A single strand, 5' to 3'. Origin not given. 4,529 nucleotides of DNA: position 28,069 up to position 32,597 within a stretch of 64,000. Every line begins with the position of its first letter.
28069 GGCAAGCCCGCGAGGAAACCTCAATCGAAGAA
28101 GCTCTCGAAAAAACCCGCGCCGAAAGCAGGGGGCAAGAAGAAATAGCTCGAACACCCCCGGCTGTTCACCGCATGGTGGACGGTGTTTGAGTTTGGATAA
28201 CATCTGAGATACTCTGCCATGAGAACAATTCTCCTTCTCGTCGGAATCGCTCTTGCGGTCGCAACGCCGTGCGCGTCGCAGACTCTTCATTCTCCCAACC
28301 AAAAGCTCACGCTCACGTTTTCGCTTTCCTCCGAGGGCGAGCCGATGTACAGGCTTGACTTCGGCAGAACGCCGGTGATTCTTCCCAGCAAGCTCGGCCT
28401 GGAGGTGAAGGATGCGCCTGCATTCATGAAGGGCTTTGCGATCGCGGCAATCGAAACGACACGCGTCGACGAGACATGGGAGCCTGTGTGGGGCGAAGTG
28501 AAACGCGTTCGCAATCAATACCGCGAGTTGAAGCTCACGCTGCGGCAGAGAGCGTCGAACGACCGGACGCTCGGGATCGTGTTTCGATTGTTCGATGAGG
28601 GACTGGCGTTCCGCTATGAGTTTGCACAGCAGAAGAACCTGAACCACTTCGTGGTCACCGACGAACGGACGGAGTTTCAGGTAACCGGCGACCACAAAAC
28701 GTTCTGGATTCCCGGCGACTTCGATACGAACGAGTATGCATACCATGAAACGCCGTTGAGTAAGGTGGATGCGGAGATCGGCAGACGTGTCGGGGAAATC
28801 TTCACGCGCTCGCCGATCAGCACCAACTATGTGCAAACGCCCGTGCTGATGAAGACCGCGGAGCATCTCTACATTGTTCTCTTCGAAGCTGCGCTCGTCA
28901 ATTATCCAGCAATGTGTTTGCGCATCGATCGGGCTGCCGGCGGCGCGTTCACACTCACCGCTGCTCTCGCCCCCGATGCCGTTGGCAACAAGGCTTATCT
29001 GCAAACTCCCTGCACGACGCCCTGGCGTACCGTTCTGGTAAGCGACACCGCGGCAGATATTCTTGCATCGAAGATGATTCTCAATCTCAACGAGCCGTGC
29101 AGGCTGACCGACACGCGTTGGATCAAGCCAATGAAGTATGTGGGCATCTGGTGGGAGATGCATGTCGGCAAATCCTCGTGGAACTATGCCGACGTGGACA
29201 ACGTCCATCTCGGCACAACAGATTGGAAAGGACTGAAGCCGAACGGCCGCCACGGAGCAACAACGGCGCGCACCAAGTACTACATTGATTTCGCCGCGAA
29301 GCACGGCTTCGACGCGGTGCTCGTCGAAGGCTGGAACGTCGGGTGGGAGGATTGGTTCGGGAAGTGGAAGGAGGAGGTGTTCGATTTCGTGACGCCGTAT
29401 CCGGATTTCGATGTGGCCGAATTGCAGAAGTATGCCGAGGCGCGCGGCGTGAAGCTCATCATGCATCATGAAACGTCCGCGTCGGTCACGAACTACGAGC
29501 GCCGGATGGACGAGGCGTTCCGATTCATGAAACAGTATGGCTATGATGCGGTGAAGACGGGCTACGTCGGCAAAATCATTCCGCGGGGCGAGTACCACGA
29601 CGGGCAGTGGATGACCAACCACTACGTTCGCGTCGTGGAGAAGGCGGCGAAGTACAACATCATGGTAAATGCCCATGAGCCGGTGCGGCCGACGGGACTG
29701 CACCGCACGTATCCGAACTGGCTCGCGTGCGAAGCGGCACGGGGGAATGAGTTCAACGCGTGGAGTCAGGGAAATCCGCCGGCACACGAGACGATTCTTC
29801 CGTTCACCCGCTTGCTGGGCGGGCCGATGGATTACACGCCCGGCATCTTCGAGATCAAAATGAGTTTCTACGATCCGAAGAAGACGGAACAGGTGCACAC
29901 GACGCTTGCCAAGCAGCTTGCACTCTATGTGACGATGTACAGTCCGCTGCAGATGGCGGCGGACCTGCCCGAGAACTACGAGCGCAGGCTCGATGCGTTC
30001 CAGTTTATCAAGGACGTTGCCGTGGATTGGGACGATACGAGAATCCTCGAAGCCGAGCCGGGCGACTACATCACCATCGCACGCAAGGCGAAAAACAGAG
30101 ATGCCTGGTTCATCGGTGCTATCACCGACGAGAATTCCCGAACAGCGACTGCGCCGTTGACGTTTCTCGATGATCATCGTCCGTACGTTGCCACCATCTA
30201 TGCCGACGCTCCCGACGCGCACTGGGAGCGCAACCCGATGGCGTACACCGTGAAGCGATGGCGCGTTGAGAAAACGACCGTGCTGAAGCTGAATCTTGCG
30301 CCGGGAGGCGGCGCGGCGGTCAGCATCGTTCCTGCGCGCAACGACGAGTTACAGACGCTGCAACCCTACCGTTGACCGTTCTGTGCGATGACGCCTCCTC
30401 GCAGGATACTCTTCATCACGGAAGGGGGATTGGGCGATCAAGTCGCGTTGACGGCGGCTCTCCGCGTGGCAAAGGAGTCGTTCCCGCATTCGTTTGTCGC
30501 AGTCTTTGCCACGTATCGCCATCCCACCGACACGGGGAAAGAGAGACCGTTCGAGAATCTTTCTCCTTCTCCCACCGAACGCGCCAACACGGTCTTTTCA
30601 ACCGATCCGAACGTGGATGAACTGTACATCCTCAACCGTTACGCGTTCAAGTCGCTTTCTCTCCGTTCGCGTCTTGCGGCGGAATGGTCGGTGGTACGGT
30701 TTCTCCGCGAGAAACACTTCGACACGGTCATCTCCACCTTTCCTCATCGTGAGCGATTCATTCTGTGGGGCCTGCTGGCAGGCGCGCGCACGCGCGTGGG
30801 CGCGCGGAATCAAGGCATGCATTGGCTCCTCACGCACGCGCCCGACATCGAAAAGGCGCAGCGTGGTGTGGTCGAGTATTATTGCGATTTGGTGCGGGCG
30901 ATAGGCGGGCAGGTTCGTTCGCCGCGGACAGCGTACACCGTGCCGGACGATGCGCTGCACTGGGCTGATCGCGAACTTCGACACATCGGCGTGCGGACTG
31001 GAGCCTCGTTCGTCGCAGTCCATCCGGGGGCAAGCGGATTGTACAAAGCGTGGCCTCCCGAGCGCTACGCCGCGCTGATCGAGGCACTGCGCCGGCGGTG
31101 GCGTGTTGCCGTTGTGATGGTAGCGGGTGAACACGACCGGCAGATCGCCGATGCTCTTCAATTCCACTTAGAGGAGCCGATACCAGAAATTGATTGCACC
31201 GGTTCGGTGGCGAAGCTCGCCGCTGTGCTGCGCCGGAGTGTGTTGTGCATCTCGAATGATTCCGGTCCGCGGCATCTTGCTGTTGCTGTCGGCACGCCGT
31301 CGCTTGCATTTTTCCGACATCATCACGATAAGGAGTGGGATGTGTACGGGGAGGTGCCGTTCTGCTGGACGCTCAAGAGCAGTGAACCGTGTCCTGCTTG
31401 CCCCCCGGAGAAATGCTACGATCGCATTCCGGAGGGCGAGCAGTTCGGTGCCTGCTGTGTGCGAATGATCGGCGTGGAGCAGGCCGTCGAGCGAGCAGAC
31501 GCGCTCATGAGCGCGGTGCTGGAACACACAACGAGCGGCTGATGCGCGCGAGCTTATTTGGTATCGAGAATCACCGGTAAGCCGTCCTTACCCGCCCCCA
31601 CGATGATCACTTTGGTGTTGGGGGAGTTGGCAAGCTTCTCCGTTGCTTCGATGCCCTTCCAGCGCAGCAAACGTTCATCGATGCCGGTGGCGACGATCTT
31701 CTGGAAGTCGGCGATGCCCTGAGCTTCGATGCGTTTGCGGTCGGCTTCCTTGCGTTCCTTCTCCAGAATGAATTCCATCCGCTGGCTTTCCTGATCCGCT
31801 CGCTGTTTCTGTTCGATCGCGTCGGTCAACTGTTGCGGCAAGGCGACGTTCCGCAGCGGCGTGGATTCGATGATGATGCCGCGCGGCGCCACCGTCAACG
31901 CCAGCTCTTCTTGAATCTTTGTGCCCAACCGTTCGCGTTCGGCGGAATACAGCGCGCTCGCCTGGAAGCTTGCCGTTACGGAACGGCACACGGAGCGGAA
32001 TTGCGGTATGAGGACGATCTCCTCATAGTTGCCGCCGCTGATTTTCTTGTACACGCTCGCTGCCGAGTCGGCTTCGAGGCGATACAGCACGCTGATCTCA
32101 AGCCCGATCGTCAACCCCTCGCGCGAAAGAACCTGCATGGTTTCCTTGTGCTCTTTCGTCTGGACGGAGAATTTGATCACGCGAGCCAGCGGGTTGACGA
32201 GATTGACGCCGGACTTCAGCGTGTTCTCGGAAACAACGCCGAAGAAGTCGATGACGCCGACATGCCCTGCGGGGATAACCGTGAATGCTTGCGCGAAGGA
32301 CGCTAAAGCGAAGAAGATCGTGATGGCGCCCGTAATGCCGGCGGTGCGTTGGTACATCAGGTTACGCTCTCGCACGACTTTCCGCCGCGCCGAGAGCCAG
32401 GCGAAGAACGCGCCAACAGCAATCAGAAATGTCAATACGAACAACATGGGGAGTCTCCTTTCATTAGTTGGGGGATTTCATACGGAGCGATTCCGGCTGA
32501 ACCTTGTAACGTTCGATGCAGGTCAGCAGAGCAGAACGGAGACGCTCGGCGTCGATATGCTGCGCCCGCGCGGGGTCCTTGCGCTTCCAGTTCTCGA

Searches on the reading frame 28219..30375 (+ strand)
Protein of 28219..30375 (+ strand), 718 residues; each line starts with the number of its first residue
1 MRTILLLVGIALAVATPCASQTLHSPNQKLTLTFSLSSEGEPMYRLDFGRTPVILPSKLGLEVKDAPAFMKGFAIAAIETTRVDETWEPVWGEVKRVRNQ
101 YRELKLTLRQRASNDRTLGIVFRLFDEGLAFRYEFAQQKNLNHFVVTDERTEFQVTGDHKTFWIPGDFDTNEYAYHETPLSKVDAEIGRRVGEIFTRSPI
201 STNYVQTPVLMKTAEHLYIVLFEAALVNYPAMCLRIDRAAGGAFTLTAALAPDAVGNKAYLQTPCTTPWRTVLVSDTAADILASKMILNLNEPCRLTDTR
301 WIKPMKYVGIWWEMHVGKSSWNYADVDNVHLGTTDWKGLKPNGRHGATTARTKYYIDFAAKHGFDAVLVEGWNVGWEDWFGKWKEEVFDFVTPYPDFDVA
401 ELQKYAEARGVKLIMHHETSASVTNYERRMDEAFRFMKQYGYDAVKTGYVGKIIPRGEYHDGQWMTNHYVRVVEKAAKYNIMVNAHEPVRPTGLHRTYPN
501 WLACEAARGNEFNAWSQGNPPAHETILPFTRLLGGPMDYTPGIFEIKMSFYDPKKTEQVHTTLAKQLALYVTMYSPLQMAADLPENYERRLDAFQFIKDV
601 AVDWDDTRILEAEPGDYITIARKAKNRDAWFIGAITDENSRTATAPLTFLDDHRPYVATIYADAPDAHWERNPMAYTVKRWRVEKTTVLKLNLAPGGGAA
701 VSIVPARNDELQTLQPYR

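Call 32: search_protein_families(library=pfam, proteins=[window:28219-30375:+], max_evalue=0.0001)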
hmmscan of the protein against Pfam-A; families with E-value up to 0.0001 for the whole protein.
window:28219-30375:+ (718 aa): 3 families
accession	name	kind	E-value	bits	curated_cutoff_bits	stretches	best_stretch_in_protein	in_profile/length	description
PF10566.15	Glyco_hydro_97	-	1.8e-111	372.4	32.5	1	298-600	1-274/275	Glycoside hydrolase 97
PF14508.12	GH97_N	-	9.7e-69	231.8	25.3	1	23-293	1-229/229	Glycosyl-hydrolase 97 N-terminal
PF14509.12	GH97_C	-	4.4e-31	107.4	25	1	603-703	1-96/97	Glycosyl-hydrolase 97 C-terminal, oligomerisation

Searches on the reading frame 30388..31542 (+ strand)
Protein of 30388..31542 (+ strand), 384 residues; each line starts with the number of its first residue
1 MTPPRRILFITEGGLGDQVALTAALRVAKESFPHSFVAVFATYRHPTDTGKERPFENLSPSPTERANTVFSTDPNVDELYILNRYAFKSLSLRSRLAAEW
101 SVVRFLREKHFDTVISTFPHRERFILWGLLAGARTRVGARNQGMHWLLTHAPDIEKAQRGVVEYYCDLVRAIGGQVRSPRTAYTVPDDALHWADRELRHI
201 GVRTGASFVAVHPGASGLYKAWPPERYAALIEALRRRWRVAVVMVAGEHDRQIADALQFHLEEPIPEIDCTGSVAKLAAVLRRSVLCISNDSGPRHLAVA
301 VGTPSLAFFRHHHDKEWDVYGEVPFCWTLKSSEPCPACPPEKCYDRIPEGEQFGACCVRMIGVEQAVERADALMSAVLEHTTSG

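Call 32: search_protein_families(library=pfam, proteins=[window:30388-31542:+], max_evalue=0.0001)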
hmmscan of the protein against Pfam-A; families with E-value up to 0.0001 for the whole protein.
window:30388-31542:+ (384 aa): 1 family
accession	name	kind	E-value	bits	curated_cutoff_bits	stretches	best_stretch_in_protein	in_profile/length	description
PF01075.23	Glyco_transf_9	-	3.1e-24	86.1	22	1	101-322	3-222/247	Glycosyltransferase family 9 (heptosyltransferase)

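Call 67: search_protein_families(library=pfam, proteins=[window:30388-31542:+], max_evalue=0.0001)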
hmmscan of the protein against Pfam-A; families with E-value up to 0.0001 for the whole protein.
window:30388-31542:+ (384 aa): 1 family
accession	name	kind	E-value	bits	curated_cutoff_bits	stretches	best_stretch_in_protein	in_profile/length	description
PF01075.23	Glyco_transf_9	-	3.1e-24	86.1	22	1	101-322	3-222/247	Glycosyltransferase family 9 (heptosyltransferase)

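Call 90: search_protein_families(library=ncbifam, proteins=[window:30388-31542:+], max_evalue=1e-8)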
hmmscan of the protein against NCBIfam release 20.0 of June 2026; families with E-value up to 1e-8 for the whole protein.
window:30388-31542:+ (384 aa): 4 families
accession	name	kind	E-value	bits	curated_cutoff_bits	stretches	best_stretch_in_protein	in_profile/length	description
TIGR02201.1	heptsyl_trn_III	equivalog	1.9e-21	76.5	170.2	1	68-318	42-295/344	putative lipopolysaccharide heptosyltransferase III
NF007742.0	PRK10422.1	equivalog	1e-17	64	467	1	68-319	48-298/352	lipopolysaccharide core heptosyltransferase RfaQ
TIGR02195.1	heptsyl_trn_II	equivalog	7.7e-15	54.8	134.6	1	95-309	64-282/339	lipopolysaccharide heptosyltransferase II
TIGR02193.1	heptsyl_trn_I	equivalog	7.1e-10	38.6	185.3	1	206-321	180-293/320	lipopolysaccharide heptosyltransferase I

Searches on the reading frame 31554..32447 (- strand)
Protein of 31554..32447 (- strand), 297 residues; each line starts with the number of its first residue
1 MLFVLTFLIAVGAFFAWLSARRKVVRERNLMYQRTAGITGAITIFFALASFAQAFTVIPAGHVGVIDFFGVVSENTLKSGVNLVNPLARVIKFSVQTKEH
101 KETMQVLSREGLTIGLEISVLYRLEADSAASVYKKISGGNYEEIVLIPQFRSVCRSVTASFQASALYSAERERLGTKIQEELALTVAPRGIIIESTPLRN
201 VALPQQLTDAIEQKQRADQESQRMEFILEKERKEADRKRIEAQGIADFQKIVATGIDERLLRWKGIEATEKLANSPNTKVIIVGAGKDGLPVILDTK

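Call 32: search_protein_families(library=pfam, proteins=[window:31554-32447:-], max_evalue=0.0001)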
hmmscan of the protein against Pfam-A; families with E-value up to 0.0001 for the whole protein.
window:31554-32447:- (297 aa): 1 family
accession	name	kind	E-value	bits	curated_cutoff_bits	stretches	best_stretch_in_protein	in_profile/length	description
PF01145.31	Band_7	-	4.8e-27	95.6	23.6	1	57-231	2-172/176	SPFH domain / Band 7 family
